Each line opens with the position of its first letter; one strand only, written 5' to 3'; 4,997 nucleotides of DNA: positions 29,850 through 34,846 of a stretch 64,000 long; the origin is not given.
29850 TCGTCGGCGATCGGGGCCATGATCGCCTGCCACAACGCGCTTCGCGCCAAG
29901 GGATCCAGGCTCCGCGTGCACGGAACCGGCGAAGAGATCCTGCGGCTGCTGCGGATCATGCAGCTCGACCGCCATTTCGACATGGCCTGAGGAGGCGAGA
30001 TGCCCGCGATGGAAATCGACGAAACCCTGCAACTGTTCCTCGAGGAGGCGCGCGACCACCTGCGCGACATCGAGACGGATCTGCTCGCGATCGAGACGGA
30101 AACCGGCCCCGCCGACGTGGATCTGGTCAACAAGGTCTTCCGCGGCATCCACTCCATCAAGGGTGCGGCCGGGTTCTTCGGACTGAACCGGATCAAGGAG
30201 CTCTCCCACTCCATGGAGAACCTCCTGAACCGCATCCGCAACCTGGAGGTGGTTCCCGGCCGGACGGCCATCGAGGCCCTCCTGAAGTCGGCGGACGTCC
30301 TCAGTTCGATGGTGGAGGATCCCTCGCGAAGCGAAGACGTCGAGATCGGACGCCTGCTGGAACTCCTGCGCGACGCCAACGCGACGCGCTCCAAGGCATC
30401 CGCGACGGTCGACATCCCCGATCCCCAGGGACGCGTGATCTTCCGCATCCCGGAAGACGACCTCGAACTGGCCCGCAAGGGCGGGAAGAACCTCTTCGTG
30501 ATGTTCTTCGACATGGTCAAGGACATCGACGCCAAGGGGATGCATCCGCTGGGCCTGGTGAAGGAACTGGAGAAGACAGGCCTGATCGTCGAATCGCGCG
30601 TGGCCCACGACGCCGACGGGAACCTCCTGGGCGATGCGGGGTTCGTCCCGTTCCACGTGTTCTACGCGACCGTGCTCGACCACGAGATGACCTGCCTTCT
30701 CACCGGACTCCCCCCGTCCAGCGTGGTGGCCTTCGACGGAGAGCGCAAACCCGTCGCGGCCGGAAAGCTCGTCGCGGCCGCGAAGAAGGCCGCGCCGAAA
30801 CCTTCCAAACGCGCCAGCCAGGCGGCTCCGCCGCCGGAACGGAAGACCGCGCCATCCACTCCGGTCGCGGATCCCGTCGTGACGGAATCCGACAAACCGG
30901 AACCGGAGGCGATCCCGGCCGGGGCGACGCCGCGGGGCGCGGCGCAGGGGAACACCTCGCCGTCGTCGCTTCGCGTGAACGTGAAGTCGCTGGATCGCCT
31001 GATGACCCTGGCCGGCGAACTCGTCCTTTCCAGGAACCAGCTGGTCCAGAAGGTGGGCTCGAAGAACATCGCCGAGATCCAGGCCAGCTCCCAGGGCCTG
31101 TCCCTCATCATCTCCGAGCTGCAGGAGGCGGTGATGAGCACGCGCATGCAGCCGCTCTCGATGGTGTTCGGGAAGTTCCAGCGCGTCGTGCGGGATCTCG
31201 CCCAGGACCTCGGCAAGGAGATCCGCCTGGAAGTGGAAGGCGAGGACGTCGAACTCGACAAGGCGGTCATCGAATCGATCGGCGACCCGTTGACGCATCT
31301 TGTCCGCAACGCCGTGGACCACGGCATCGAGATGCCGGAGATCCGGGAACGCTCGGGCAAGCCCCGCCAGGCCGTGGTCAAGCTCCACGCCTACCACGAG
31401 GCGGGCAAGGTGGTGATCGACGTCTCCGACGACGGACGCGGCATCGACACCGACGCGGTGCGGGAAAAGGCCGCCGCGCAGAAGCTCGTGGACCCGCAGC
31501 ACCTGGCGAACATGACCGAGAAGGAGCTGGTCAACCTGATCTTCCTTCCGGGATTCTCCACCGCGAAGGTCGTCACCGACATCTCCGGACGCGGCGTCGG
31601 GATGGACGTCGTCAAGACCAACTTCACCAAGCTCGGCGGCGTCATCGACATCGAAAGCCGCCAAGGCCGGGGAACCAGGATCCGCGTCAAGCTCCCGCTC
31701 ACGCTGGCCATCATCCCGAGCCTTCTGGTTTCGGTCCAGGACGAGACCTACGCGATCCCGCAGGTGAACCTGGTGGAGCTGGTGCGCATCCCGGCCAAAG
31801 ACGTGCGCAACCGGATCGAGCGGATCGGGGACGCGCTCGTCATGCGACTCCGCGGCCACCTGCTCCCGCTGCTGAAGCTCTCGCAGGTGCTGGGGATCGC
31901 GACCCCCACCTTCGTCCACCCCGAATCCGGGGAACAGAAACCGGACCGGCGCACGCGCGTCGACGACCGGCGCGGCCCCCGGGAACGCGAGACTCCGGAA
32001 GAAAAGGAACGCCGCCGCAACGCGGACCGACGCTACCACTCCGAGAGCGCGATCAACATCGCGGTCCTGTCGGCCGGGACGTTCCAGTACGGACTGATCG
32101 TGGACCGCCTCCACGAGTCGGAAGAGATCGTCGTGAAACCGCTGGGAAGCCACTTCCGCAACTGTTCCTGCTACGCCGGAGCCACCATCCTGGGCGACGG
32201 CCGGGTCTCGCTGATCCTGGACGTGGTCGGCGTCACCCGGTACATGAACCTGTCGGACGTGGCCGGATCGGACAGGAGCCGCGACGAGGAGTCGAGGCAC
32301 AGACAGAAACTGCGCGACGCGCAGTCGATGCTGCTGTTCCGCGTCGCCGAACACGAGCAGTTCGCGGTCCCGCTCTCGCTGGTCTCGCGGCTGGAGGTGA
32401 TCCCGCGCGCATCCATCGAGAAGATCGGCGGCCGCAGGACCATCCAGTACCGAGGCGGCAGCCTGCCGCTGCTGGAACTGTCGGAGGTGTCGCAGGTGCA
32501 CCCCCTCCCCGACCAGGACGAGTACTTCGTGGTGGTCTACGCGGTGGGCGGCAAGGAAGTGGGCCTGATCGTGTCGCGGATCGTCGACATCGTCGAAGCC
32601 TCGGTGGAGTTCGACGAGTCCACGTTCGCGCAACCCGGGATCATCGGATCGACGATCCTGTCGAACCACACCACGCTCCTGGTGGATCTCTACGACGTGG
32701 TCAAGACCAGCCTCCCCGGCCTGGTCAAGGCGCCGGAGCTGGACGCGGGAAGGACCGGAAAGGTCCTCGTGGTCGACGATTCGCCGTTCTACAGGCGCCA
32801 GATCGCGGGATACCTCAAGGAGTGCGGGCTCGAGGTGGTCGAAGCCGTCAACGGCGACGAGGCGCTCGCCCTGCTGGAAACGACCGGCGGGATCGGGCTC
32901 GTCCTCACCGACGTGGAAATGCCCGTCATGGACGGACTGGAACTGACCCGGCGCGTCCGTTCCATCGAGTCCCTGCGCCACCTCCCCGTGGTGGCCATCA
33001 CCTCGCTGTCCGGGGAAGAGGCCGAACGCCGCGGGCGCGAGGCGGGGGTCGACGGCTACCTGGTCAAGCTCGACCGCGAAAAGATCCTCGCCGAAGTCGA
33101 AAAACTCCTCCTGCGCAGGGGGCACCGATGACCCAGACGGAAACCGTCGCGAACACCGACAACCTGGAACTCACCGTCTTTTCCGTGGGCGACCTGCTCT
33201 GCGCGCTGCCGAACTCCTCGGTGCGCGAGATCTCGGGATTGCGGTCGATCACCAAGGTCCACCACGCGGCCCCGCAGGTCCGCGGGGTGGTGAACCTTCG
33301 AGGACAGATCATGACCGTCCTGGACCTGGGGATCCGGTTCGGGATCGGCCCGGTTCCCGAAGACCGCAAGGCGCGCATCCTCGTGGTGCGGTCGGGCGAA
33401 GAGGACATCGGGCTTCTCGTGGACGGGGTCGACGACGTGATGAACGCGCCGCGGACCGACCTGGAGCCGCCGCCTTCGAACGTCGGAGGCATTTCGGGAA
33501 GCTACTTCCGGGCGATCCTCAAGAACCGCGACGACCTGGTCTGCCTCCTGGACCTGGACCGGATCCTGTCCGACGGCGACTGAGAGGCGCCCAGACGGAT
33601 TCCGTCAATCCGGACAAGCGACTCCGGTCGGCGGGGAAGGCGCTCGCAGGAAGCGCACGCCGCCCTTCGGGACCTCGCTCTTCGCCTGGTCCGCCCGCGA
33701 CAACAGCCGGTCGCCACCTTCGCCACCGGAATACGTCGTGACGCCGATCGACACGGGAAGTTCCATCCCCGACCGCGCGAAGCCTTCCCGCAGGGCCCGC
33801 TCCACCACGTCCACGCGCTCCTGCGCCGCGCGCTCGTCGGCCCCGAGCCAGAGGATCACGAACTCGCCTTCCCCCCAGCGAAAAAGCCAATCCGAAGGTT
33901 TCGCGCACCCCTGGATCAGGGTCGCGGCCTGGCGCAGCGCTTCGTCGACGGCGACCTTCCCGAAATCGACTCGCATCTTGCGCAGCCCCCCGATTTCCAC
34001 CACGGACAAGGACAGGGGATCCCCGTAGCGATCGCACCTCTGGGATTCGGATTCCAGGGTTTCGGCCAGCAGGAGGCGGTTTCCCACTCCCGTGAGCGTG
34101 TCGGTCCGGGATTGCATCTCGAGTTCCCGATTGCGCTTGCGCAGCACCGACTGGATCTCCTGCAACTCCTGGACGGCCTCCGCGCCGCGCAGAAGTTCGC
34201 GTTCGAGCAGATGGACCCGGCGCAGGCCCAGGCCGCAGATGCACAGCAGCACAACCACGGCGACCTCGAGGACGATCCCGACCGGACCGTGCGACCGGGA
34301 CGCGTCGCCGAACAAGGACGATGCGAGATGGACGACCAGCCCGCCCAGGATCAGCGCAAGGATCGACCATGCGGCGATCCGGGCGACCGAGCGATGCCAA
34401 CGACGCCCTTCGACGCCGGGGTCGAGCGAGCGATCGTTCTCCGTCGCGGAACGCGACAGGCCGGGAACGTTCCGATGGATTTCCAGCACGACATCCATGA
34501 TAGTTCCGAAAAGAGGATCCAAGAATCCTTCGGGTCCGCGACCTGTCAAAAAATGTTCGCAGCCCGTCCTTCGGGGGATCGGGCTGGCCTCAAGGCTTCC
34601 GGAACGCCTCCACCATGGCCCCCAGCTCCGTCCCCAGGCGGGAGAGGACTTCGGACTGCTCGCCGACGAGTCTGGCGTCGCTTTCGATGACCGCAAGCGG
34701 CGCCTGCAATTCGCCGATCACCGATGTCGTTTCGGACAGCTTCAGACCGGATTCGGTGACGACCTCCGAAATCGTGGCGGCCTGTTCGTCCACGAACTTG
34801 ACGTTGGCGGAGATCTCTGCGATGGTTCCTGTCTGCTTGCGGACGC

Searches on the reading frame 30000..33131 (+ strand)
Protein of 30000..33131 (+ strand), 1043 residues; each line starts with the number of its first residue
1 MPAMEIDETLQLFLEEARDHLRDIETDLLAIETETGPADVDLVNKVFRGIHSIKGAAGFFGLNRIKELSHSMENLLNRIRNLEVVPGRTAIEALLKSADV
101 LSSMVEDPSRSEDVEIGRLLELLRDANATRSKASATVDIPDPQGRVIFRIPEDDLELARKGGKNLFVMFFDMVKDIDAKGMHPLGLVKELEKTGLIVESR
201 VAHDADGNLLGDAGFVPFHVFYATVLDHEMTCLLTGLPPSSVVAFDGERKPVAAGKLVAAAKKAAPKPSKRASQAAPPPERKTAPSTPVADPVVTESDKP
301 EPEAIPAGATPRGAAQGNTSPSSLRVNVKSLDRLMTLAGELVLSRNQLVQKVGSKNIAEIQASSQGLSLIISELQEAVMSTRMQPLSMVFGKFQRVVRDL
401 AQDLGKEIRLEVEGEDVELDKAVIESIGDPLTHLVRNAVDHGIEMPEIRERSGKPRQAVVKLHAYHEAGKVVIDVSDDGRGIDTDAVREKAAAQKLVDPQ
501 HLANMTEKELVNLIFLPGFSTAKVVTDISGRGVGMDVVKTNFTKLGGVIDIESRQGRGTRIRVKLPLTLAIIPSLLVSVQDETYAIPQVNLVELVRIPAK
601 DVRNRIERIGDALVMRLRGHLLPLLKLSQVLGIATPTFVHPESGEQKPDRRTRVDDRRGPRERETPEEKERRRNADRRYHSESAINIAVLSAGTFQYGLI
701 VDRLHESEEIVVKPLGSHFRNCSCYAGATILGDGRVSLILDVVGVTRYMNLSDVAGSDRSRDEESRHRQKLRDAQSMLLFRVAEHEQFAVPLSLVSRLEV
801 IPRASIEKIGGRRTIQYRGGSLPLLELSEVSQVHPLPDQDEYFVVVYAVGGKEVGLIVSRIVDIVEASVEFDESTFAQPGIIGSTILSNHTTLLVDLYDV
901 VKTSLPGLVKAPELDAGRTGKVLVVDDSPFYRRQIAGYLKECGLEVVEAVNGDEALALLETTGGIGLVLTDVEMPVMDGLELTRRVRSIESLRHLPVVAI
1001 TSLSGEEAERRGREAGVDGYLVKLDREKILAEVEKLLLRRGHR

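Call 27: search_protein_families(library=pfam, proteins=[window:30000-33131:+], max_evalue=0.0001)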
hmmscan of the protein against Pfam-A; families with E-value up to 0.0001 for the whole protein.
window:30000-33131:+ (1043 aa): 5 families
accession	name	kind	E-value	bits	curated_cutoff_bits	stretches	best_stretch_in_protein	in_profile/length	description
PF01584.24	CheW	-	3.1e-35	121.2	23.5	3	777-900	2-133/138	CheW-like domain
PF00072.30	Response_reg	-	1.3e-20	74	30.2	1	922-1033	1-110/111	Response regulator receiver domain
PF02518.31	HATPase_c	-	6.6e-18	65.6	26.4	1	429-568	4-110/111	Histidine kinase-, DNA gyrase B-, and HSP90-like ATPase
PF01627.28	Hpt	-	1e-16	61.4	24.6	1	9-94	2-74/84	Hpt domain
PF02895.20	H-kinase_dim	-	2.5e-14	53.9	23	1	322-380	2-67/68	Signal transducing histidine kinase, homodimeric domain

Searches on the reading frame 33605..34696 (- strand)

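Call 28: search_protein_families(library=pfam, proteins=[window:33605-34696:-], max_evalue=0.0001)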
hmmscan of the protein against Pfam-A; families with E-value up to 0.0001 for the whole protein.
window:33605-34696:- (363 aa): 1 family
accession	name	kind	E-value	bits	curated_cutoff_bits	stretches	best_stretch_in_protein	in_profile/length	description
PF00990.26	GGDEF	-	1.1e-21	77.8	23.8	1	198-341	3-153/161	Diguanylate cyclase, GGDEF domain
